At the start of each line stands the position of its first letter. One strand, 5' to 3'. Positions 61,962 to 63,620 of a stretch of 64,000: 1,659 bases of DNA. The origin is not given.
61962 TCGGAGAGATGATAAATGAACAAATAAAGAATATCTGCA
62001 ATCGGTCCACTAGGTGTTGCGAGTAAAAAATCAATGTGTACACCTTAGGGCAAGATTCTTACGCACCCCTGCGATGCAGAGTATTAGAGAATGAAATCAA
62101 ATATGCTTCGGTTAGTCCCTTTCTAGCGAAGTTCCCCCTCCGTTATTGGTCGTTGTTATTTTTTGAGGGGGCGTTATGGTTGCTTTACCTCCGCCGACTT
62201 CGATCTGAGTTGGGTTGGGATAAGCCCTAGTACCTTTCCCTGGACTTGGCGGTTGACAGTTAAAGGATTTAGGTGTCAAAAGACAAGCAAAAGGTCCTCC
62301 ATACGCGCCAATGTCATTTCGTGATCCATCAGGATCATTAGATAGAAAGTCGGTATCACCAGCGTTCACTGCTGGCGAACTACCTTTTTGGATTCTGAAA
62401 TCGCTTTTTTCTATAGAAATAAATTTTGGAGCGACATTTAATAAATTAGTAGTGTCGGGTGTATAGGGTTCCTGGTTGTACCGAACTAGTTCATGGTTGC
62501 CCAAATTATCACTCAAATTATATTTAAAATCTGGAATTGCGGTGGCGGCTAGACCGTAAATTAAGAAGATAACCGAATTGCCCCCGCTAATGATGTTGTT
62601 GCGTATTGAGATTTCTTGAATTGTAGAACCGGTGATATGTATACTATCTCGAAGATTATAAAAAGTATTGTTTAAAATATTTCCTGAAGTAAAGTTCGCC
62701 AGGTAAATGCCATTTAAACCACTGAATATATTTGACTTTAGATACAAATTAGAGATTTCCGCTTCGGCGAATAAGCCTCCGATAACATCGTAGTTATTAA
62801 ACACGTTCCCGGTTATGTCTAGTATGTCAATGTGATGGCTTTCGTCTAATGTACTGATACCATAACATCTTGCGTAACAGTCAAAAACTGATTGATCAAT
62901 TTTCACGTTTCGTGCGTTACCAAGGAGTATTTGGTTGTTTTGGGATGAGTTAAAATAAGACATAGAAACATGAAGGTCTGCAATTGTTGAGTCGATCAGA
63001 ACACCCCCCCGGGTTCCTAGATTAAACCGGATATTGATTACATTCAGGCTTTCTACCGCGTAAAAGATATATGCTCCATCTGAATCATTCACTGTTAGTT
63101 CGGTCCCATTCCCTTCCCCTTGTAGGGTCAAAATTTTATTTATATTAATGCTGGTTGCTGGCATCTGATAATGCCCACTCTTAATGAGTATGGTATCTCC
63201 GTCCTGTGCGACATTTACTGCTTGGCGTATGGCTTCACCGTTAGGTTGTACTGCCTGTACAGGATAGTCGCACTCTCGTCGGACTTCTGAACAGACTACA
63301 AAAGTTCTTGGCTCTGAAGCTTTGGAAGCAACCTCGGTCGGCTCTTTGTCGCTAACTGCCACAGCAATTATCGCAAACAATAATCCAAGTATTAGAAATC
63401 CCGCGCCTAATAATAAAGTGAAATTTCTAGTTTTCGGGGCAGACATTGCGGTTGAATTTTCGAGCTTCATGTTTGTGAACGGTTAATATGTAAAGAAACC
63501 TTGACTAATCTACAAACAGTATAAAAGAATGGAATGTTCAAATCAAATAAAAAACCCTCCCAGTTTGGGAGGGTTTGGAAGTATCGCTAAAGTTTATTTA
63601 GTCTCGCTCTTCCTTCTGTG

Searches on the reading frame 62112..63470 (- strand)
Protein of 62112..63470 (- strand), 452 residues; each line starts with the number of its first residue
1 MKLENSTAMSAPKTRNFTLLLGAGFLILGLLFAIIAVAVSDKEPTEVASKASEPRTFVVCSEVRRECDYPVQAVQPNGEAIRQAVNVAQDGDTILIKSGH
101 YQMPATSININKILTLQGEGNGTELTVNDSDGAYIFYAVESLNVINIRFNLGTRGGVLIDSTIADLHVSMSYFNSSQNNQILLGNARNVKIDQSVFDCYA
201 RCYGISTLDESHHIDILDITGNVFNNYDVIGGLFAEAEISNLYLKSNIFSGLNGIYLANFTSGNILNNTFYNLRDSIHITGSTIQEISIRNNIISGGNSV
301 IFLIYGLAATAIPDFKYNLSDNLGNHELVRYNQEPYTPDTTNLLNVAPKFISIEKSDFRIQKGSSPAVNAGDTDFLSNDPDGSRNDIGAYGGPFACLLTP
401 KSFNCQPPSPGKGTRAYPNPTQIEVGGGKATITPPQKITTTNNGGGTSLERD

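Call 16: search_protein_families(library=pfam, proteins=[window:62112-63470:-], max_evalue=0.001)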
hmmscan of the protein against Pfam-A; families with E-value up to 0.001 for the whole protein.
window:62112-63470:- (452 aa): 1 family
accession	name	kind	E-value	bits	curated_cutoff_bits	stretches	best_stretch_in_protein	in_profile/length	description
PF17161.10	DUF5123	-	0.00021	22.8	35.1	1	264-372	2-110/113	Domain of unknown function (DUF5123)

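Call 77: find_encoding_contigs(protein=window:62112-63470:-, flank=10000, max_places=1)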
Protein window:62112-63470:- (452 aa): no gene with exactly this product is on record in the collection.
